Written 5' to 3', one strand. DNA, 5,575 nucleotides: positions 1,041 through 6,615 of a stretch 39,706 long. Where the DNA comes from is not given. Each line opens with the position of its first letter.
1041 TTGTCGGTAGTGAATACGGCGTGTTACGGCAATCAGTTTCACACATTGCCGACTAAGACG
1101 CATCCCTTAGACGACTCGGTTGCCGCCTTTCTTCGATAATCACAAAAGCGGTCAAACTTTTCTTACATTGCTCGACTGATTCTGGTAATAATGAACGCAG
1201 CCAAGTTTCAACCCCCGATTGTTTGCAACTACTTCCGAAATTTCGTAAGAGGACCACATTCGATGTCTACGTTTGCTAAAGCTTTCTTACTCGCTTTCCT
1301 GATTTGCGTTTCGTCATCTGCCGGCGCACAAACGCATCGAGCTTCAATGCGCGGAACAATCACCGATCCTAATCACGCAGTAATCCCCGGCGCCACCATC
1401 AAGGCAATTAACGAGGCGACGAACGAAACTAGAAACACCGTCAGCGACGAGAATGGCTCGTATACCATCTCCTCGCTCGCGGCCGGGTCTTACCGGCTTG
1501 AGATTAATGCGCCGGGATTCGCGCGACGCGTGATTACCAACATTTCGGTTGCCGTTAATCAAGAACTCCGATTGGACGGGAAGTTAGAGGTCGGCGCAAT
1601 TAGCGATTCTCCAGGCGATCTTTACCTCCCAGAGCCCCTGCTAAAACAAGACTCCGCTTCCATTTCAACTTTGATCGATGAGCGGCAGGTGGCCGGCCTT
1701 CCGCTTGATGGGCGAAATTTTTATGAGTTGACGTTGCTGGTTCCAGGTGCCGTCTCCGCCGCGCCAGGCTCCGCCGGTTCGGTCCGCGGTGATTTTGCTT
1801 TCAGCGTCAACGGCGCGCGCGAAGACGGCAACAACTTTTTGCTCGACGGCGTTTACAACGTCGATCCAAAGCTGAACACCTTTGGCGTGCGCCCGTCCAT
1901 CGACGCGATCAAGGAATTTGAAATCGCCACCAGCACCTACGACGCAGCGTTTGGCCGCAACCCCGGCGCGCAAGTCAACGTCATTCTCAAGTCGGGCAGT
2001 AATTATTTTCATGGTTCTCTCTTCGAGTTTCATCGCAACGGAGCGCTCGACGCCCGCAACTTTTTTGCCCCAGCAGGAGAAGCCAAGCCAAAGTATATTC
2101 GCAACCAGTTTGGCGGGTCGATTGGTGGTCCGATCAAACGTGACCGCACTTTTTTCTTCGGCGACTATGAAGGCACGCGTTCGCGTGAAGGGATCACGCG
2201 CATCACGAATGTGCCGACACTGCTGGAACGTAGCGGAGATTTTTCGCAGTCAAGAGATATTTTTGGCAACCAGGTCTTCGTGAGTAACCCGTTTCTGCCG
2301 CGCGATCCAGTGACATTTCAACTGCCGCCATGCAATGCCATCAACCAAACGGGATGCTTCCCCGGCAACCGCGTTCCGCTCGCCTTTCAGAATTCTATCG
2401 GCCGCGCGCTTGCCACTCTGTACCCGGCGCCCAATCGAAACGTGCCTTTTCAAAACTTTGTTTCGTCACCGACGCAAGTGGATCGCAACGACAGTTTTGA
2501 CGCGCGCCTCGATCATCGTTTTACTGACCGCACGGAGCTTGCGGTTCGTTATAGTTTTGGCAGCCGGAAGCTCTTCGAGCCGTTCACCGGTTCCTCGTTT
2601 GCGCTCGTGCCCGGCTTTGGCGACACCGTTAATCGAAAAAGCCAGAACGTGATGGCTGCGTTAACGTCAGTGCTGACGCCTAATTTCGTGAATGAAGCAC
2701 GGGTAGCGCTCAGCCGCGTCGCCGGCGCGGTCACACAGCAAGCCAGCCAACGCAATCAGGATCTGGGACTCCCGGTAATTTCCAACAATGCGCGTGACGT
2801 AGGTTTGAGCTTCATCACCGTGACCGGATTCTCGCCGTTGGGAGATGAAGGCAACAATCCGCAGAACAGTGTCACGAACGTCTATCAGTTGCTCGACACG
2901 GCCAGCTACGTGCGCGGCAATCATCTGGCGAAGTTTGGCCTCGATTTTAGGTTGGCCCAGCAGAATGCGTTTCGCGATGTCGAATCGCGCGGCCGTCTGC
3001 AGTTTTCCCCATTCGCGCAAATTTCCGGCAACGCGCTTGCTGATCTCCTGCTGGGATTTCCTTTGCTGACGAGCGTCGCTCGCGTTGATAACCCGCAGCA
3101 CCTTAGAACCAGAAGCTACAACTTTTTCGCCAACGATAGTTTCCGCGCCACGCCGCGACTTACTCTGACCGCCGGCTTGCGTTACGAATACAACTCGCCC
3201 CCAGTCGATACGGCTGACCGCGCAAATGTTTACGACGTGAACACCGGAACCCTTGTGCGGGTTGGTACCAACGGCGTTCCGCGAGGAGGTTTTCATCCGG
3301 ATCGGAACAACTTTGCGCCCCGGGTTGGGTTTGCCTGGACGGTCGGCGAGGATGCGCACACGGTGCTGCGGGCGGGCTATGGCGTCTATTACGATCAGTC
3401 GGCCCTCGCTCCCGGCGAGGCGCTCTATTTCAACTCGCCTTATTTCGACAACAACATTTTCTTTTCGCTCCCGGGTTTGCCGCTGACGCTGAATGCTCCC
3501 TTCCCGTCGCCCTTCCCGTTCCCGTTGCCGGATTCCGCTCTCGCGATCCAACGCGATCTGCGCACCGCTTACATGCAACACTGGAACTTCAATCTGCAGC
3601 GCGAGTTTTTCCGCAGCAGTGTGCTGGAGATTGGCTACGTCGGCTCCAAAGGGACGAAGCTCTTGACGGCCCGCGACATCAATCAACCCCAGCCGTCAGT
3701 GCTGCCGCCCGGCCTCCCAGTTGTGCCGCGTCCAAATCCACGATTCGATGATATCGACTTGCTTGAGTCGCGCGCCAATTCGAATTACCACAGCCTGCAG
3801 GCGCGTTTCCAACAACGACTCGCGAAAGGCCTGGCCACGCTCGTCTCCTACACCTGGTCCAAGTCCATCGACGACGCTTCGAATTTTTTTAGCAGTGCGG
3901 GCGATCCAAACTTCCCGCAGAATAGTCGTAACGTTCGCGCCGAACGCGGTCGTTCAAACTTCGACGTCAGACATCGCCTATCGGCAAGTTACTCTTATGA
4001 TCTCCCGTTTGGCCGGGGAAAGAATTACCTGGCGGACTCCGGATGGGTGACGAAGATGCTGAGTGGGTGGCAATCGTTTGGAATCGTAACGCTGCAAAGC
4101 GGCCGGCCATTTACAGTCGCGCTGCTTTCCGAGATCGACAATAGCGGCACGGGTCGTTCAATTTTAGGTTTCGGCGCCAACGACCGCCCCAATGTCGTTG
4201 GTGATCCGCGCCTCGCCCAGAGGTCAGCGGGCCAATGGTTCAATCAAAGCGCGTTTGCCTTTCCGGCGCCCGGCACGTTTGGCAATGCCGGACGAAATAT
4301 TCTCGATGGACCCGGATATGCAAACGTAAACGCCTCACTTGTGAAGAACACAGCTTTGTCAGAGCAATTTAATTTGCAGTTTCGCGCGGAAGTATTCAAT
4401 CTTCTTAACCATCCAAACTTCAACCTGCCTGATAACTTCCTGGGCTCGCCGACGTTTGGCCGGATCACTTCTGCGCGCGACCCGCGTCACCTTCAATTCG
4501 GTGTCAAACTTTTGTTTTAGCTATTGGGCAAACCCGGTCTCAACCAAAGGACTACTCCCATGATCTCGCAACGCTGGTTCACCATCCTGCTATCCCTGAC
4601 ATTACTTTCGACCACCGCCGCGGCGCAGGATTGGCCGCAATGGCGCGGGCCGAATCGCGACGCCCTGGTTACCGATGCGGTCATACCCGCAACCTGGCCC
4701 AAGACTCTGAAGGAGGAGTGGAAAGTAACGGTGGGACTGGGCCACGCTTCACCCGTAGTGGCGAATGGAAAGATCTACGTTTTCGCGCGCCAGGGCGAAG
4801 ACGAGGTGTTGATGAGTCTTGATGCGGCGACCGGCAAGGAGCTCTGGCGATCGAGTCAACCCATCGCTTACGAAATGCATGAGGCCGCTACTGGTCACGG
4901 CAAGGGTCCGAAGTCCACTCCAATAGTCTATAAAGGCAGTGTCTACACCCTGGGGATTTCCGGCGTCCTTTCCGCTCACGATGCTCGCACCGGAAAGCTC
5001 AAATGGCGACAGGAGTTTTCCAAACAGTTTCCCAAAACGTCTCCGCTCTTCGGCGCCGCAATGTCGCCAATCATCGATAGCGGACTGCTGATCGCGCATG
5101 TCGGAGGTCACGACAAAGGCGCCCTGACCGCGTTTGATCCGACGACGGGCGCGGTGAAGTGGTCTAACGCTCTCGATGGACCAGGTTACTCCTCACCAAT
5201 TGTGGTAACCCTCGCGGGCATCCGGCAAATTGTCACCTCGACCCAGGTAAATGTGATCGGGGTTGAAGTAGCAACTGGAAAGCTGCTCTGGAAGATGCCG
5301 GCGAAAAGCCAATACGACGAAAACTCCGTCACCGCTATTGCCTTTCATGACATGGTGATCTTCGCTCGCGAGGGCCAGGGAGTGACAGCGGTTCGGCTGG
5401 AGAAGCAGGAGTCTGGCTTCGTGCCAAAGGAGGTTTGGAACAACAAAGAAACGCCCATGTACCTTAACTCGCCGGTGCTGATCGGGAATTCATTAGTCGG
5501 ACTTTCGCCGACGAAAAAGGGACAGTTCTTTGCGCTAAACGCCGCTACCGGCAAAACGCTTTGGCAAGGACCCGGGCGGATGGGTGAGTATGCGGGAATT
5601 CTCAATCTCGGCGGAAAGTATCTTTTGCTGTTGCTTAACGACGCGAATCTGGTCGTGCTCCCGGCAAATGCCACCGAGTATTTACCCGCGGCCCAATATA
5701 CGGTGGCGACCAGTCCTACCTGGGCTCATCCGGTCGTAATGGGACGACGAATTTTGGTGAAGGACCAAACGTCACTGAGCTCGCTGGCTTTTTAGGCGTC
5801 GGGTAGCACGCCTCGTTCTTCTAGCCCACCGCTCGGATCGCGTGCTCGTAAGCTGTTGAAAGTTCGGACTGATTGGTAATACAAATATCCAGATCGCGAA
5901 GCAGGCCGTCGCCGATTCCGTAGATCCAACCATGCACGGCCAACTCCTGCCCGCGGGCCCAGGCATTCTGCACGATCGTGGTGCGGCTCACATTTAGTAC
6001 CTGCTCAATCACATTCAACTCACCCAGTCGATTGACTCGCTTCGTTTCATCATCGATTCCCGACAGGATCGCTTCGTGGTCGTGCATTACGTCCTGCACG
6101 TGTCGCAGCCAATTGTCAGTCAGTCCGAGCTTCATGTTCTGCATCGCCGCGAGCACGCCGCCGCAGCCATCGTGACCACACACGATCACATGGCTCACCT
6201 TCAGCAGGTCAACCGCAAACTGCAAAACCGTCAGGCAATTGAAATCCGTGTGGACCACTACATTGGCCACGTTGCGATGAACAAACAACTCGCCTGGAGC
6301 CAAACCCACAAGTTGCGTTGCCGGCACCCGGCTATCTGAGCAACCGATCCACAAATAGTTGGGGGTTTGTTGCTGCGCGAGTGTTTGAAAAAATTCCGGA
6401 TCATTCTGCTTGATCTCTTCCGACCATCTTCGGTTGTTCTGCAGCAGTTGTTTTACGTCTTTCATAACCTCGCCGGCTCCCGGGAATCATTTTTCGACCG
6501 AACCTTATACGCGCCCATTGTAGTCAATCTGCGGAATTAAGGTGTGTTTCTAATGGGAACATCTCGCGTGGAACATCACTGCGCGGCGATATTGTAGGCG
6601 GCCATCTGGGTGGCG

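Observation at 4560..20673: Array of seven diverged exported PQQ-like beta-propeller paralogues in 16 kb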

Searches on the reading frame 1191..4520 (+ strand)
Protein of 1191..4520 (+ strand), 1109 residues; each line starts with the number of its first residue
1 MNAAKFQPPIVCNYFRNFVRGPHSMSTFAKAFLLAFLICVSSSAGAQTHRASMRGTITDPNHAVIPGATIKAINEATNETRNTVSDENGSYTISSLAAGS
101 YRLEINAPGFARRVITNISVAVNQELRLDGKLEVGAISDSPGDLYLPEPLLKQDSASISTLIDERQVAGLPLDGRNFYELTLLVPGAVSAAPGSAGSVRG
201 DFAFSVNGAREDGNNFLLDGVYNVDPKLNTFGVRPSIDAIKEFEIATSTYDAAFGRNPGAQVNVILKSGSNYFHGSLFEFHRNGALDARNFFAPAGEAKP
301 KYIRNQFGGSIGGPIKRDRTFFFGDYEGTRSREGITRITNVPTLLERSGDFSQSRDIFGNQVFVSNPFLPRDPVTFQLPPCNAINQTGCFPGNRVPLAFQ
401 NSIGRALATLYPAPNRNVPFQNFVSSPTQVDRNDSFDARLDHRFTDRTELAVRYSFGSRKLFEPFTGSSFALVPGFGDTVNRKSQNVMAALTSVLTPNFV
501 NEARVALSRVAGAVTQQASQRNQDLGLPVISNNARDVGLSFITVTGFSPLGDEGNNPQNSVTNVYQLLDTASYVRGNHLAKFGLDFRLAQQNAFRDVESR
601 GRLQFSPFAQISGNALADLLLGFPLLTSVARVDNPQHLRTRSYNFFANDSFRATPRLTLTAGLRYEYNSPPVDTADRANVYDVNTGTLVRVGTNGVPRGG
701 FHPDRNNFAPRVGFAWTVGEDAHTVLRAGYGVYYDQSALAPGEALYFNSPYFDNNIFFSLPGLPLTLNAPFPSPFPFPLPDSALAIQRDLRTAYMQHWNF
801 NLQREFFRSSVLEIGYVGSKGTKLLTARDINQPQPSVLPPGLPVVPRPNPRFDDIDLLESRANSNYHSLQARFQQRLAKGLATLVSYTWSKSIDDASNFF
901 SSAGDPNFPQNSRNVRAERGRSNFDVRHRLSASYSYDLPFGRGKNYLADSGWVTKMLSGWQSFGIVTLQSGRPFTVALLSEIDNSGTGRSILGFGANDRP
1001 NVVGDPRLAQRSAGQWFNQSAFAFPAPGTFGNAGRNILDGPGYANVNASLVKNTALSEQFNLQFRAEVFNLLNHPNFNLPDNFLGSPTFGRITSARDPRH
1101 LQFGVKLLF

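Call 5: search_protein_families(library=pfam, proteins=[window:1191-4520:+], max_evalue=0.001)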
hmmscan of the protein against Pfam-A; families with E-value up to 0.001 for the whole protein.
window:1191-4520:+ (1109 aa): 5 families
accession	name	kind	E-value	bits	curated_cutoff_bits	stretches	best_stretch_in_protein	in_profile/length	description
PF25183.1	OMP_b-brl_4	-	9e-255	848.5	30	1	265-1102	1-838/838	Outer membrane beta barrel domain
PF13620.12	CarboxypepD_reg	-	1.5e-21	77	32.3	1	53-132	2-81/82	Carboxypeptidase regulatory-like domain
PF00593.30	TonB_dep_Rec_b-barrel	-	1.1e-07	32.5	27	1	410-740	37-243/436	TonB dependent receptor-like, beta-barrel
PF13715.12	CarbopepD_reg_2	-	2.4e-07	31.1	32.2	1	54-116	2-61/88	CarboxypepD_reg-like domain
PF17210.9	SdrD_B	-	2.9e-05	24.6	29.7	1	57-109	16-68/112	SdrD B-like domain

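Call 14: search_protein_families(library=ncbifam, proteins=[window:1191-4520:+], max_evalue=0.00001)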
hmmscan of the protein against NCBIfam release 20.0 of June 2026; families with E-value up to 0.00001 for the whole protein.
window:1191-4520:+ (1109 aa): 0 families

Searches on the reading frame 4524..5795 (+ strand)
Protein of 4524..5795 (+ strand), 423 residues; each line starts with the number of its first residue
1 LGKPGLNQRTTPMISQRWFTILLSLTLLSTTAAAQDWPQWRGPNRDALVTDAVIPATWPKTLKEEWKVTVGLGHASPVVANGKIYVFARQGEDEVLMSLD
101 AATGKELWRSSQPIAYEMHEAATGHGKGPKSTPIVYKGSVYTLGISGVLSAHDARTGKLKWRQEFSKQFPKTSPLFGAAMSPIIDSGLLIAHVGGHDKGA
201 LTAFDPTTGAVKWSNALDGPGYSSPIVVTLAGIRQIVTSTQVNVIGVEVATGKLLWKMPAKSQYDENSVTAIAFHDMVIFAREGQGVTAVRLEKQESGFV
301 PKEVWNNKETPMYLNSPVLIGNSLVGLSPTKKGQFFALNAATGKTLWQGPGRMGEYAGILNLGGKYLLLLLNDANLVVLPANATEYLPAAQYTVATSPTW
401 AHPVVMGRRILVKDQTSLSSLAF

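Call 4: search_protein_families(library=pfam, proteins=[window:4524-5795:+], max_evalue=0.01)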
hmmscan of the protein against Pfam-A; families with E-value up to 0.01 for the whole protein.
window:4524-5795:+ (423 aa): 5 families
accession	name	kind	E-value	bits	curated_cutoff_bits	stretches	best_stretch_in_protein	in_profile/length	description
PF13360.13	PQQ_2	-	1.4e-32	113.7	27.6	2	93-348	2-232/233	Outer membrane protein assembly factor BamB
PF01011.28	PQQ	-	3.5e-17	62.8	26.7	1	74-115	50-88/595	Glucose/ethanol/alcohol dehydrogenase, beta-propeller domain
PF13570.13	Beta-prop_ACSF4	-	1.6e-13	51.2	133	1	93-345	70-294/329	Beta-alanine-activating enzyme, beta-propeller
PF25293.1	Beta-prop_EMC1_N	-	1.5e-05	25.2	34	1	146-270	40-157/219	EMC1 N-terminal beta-propeller domain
PF23727.1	Beta-prop_FAM234A_B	-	0.00012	21.1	26.4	0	96-170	54-123/467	FAM234A/B beta-propeller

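Call 6: search_protein_families(library=ncbifam, proteins=[window:4524-5795:+], max_evalue=0.01)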
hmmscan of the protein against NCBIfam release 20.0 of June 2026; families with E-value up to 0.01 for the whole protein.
window:4524-5795:+ (423 aa): 9 families
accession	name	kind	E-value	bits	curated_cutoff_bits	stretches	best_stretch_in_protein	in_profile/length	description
TIGR03300.1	assembly_YfgL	equivalog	8e-21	74.1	285.2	2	129-261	57-174/377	outer membrane protein assembly factor BamB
TIGR03075.1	PQQ_enz_alc_DH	subfamily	3.9e-18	65.4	480.05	2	74-167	62-150/530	PQQ-dependent dehydrogenase, methanol/ethanol family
TIGR04528.1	acido_non_PQQ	subfamily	6e-17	61.6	650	3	129-239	383-483/493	acido-empty-quinoprotein group A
NF008351.0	PRK11138.1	equivalog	6.7e-16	57.8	423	1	132-258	64-186/394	outer membrane protein assembly factor BamB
TIGR03074.1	PQQ_membr_DH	subfamily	2.4e-08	32.3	832.65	0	125-169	201-245/783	membrane-bound PQQ-dependent dehydrogenase, glucose/quinate/shikimate family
NF053615.1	SerThrKinAfsKStmc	equivalog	2e-07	30.1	1300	1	74-260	567-732/809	protein serine/threonine kinase AfsK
NF041516.1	PA2928_fam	subfamily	2.4e-06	27.1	70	0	196-224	311-336/376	PA2928 family protein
NF040673.1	PLuB_PQQ_rpt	exception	8.5e-05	21.7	250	1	56-114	313-372/395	PLuB system PQQ-binding repeat protein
NF050114.1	Rv3212_fam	equivalog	0.00014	21.1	150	0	52-109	44-96/393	Rv3212 family protein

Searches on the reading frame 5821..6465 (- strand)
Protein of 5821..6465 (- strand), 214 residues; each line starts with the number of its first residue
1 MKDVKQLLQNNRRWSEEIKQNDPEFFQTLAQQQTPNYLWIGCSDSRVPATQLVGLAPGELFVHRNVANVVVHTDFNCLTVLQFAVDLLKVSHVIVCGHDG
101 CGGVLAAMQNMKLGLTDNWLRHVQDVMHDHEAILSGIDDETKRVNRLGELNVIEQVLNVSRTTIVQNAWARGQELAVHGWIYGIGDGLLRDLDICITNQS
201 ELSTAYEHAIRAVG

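Call 5: search_protein_families(library=pfam, proteins=[window:5821-6465:-], max_evalue=0.001)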
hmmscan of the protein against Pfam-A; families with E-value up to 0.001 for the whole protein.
window:5821-6465:- (214 aa): 1 family
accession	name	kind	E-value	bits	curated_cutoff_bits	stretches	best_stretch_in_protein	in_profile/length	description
PF00484.24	Pro_CA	-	2.2e-51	174.7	25.7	1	37-188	1-155/156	Carbonic anhydrase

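Call 14: search_protein_families(library=ncbifam, proteins=[window:5821-6465:-], max_evalue=0.00001)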
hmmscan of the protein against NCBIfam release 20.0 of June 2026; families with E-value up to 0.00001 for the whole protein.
window:5821-6465:- (214 aa): 2 families
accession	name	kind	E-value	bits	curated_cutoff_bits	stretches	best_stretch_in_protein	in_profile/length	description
NF007756.0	PRK10437.1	equivalog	9e-93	309.7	251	1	1-212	1-211/220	carbonate dehydratase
NF011765.0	PRK15219.1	subfamily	9.5e-13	48.1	221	1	4-187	57-239/245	carbonic anhydrase family protein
